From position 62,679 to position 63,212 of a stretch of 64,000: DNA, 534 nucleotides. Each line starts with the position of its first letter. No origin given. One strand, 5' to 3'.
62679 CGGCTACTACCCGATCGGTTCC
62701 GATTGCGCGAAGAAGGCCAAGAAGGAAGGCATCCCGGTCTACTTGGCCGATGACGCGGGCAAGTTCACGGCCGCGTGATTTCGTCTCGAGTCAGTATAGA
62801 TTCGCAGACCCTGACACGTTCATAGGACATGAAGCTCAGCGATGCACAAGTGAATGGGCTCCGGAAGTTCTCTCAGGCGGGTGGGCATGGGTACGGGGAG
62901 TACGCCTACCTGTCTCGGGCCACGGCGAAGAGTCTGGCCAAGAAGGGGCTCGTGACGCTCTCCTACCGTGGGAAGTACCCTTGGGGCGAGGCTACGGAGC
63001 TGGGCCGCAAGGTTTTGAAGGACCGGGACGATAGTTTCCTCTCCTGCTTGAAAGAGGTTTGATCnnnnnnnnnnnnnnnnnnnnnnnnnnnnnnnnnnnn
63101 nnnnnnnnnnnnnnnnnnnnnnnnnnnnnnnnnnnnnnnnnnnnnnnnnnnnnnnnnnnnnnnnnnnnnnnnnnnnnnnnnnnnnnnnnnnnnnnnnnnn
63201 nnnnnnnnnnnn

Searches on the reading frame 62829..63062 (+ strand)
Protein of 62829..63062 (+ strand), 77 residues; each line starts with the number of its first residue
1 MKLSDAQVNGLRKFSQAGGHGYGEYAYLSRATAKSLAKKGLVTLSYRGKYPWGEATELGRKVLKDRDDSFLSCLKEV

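Call 45: find_encoding_contigs(protein=window:62829-63062:+, flank=10000, max_places=4)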
Protein window:62829-63062:+ (77 aa): 3 contigs read that carry it; 3 places shown.
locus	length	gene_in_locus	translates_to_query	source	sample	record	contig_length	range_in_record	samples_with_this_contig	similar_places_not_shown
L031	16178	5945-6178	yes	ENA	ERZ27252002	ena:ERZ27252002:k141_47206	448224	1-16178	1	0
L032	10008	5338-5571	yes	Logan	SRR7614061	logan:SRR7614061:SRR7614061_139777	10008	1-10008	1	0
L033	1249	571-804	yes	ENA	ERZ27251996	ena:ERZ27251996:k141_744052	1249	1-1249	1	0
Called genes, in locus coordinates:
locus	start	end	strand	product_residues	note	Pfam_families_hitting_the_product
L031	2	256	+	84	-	?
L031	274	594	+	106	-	PF00154:RecA_N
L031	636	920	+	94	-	-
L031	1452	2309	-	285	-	-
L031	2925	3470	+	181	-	-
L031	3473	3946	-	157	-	-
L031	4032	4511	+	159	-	-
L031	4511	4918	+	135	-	-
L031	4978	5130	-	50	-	PF08681:TacA1 (weak)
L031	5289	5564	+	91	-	-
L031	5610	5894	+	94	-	-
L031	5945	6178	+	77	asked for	-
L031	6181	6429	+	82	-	-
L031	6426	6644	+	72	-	-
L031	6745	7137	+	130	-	-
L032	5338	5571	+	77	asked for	-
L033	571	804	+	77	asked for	-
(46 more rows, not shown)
